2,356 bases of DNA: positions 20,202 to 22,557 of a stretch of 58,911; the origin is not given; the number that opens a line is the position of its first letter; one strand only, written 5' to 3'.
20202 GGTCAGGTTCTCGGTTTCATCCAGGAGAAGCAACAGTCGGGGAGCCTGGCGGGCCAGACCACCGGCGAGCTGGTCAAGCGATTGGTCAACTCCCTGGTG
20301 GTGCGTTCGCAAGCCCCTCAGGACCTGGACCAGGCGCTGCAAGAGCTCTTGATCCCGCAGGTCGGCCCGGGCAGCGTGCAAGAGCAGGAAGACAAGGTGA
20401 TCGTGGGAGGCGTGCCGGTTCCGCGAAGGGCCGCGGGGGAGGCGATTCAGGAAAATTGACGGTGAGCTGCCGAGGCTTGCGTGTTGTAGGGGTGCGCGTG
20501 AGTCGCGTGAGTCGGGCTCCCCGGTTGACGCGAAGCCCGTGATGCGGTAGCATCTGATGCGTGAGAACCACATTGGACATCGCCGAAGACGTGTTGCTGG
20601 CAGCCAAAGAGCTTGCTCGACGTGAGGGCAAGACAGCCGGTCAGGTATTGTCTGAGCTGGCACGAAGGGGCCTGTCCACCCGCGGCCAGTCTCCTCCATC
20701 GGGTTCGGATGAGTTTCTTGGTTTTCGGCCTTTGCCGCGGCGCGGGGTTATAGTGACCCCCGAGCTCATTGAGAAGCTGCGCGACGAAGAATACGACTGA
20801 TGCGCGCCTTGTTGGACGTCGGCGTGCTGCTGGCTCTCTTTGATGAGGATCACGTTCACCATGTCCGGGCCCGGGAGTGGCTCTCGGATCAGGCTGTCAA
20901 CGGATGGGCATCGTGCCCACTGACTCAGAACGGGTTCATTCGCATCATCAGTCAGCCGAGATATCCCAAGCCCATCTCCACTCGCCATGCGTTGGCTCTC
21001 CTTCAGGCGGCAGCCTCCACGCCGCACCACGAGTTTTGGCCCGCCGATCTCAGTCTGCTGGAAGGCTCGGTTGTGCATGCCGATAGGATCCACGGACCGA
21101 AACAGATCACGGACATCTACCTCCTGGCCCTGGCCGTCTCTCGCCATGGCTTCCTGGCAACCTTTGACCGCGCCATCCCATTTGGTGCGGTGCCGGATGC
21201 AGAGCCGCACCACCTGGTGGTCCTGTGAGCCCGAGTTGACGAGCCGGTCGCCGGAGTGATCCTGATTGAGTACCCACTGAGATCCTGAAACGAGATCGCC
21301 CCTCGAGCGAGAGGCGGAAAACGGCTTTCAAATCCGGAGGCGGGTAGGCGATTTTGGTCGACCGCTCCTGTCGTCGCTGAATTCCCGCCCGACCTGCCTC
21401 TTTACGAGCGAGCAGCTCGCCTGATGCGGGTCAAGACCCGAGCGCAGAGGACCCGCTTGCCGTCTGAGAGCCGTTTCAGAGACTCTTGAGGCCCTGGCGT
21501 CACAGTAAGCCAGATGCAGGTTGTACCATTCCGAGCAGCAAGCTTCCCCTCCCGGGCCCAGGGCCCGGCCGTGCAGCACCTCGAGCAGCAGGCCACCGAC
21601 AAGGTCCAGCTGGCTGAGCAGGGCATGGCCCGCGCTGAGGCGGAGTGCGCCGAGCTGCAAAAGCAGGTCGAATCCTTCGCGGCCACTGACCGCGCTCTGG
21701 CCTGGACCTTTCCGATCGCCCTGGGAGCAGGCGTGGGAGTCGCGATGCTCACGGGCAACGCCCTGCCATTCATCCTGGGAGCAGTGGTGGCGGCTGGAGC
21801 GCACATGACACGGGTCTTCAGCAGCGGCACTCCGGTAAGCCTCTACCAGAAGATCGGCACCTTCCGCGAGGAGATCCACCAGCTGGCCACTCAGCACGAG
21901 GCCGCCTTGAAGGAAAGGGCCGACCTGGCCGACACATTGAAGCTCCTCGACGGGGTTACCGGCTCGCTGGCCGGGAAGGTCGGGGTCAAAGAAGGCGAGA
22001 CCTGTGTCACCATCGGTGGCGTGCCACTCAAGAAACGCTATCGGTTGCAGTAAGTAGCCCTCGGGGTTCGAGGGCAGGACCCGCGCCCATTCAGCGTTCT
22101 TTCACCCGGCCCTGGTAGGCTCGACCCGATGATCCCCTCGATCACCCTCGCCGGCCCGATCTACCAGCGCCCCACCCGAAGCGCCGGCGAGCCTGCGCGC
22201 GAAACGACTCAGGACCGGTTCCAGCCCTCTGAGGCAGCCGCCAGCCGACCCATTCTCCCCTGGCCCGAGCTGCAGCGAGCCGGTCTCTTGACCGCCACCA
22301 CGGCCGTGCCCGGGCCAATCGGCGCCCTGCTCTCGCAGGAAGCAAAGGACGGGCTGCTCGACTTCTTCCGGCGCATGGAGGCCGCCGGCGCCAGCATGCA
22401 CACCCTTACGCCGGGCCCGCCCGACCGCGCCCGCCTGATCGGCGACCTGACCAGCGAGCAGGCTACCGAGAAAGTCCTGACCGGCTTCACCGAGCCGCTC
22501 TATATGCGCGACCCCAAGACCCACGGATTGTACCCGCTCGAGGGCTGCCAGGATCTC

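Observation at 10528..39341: Five otherwise unrelated proteins share a C-terminal motif φ-x-φ-G-G-φ-x-φ-[RK]-[RK]: encapsulin cargo-loading-peptide-like tails or a novel sorting tag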

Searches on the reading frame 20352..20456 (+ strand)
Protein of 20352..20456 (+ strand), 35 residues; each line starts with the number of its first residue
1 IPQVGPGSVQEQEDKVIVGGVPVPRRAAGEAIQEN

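Call 35: search_protein_representatives(alignment_id=A1)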
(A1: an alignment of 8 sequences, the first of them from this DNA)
Query: 8 sequences, 31 profile positions. Proteins with E-value up to 0.001 (for the whole library): 7; up to 1e-10: 0; up to 1e-30: 0. The best 7 are listed.
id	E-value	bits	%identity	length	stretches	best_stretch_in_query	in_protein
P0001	1.2e-07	47.0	-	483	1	1-31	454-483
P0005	3.5e-07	45.5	-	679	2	8-29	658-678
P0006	1.6e-06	43.4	-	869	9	8-21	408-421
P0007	2.6e-06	42.7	-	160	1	2-31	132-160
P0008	1.6e-05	40.2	-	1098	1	1-30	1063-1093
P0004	5.3e-04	35.4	-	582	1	1-27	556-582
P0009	7.5e-04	34.9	-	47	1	6-27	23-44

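Call 61: find_encoding_contigs(protein=P0009, flank=10000, max_places=4)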
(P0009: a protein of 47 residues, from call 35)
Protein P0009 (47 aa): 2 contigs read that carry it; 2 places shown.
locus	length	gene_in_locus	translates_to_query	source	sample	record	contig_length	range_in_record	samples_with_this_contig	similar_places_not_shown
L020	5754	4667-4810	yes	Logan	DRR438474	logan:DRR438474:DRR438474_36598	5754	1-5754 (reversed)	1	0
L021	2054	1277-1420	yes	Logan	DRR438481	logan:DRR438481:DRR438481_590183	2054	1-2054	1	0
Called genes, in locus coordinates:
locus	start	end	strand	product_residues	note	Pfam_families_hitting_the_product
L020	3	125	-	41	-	?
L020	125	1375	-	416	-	PF12704:MacB_PCD, PF02687:FtsX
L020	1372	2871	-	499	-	PF00364:Biotin_lipoyl (faint), PF25917:BSH_RND, PF25919:BSH_CusB (weak), PF25973:BSH_CzcB (weak), PF25984:BSH_YknX (faint), PF25881:HH_YBHG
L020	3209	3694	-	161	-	-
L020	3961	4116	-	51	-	-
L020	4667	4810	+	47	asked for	-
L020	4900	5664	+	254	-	-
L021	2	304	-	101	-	?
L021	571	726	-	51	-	-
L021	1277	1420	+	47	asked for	-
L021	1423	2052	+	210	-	?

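Call 62: find_encoding_contigs(protein=P0005, flank=10000, max_places=4)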
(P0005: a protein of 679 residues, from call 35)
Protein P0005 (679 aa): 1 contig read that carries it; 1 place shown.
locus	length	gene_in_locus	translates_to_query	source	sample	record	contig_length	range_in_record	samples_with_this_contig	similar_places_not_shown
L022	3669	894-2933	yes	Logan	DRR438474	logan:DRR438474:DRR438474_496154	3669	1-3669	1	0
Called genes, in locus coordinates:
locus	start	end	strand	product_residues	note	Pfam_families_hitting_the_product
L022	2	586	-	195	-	?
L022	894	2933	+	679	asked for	-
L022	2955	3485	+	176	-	-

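Call 92: search_protein_families(library=pfam, proteins=[L020:4900-5664:+, P0005], max_evalue=0.01)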
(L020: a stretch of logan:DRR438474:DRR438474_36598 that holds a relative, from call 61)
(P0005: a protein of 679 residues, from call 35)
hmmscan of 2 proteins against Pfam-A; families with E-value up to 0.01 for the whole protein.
L020:4900-5664:+ (254 aa): 0 families

P0005 (679 aa): 0 families

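Call 96: predict_structure(protein=P0005)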
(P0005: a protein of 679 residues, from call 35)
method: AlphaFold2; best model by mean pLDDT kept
length: 679 residues; sequences in the alignment: 1
mean_pLDDT: 44.1   pTM: 0.25
mean pLDDT of the five models: 44.1, 39.2, 37.0, 35.7, 34.8
residues with pLDDT >= 90: 0; 70-90: 3; 50-70: 182; < 50: 494
segments of 3 or more residues with pLDDT < 50: 1-25, 43-45, 47-95, 98-104, 106-108, 112-137, 151-154, 166-168, 170-250, 285-312, 323-328, 342-540, 619-622, 640-645, 649-660, 669-674, 676-679
pLDDT, mean of each block of 10 residues (from residue 1): 30 36 51 59 47 35 36 41 42 47 49 45 43 45 52 52 49 39 35 35 41 41 44 40 45 51 59 60 48 35 38 50 48 52 44 43 37 36 36 34 35 35 39 35 35 34 29 27 27 33 29 38 41 42 56 63 57 58 65 67 65 55 49 50 48 44 51 42
secondary structure, 60 per line:
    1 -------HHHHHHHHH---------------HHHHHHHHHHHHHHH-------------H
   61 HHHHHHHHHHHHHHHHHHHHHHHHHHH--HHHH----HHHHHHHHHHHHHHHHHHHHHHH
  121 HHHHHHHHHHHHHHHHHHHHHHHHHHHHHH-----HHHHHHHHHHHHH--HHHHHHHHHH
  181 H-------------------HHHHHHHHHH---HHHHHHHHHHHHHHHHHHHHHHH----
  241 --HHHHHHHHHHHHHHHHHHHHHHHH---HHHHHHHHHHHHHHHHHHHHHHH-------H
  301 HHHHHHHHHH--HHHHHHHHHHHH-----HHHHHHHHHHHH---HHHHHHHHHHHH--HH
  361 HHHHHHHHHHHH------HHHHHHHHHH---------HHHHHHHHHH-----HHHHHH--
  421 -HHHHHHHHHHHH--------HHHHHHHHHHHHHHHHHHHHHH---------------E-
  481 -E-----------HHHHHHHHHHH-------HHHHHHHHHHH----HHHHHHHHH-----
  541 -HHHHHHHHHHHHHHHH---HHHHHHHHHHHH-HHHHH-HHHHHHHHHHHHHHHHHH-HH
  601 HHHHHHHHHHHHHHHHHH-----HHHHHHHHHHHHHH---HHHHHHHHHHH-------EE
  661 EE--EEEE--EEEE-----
elements in order (helices of 4 or more, strands of 3 or more residues): H8-16 H32-46 H60-87 H90-93 H98-150 H156-168 H171-181 H201-210 H214-236 H243-266 H270-292 H300-310 H313-324 H330-341 H345-356 H359-372 H379-388 H398-407 H413-418 H422-433 H442-463 H494-504 H512-522 H527-535 H542-557 H561-572 H574-578 H580-597 H599-618 H624-637 H641-651 E659-662 E665-668 E671-674

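Call 97: search_solved_structures(query=A2, max_evalue=10, show_alignments=5)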
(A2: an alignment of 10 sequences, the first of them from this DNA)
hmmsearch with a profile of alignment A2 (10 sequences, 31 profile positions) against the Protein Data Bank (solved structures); distinct sequences matched with E-value up to 10: 6.
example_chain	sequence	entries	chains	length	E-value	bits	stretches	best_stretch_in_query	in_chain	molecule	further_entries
2pvz_A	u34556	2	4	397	0.83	12.5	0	3-17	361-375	PrpF methylaconitate isomerase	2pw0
5k87_A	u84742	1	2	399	0.84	12.5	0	3-17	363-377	2-methyl-aconitate isomerase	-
6spb_U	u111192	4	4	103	1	12.2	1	13-27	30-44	50S ribosomal protein L24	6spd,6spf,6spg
7unr_W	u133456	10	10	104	1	12.2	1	13-27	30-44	50S ribosomal protein L24 | Large ribosomal subunit protein uL24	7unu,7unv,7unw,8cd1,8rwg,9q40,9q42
3o3x_A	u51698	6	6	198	1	12.2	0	4-14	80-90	gp41-5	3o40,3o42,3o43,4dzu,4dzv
5x7m_A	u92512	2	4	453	1.5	11.7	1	6-24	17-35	Diaminopimelate decarboxylase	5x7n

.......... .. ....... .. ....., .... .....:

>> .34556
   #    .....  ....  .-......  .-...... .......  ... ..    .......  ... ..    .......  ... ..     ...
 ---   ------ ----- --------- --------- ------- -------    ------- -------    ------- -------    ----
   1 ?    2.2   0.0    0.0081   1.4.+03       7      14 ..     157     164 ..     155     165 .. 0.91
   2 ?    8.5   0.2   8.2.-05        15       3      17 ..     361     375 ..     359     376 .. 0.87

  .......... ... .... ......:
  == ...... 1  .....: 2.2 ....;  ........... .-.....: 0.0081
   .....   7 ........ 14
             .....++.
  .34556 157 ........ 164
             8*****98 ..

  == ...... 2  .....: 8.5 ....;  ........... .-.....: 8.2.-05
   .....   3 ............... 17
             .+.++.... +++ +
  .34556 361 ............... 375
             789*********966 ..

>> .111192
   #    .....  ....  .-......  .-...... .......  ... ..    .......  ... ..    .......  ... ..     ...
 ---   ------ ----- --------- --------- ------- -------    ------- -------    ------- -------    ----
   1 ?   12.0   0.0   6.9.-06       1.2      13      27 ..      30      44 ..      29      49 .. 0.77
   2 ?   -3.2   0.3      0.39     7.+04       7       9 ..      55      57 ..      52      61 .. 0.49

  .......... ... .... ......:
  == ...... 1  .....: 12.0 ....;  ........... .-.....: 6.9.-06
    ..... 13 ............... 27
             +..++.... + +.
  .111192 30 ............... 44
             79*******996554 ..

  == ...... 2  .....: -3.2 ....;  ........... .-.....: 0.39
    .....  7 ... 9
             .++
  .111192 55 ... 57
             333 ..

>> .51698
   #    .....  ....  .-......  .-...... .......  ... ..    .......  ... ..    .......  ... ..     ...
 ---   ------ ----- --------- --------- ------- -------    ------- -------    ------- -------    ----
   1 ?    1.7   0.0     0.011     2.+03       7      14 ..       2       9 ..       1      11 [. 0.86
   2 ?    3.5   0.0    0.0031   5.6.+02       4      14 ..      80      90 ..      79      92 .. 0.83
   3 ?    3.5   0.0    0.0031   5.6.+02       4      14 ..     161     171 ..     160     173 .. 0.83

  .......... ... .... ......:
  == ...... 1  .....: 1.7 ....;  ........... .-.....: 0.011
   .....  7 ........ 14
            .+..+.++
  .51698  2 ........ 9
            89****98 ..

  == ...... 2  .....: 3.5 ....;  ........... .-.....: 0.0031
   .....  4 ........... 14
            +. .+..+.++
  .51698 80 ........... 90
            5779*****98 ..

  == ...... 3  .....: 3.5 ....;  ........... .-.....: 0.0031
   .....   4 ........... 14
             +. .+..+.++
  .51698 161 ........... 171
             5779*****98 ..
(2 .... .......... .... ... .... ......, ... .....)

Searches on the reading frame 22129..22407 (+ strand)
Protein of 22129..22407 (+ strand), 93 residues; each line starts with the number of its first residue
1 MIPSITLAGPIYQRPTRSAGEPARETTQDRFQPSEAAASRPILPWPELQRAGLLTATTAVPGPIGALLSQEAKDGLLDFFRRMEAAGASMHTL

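Call 76: search_protein_families(library=pfam, proteins=[window:22129-22407:+], max_evalue=10)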
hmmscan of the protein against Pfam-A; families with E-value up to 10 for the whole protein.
seq(93 aa): 2 families
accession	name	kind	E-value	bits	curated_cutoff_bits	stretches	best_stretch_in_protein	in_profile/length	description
PF20005.5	fvmX7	-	0.0087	15.6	24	1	26-91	58-126/421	FtsH ternary system domain X7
PF14179.11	YppG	-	0.25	12.5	27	1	11-92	20-90/105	YppG-like protein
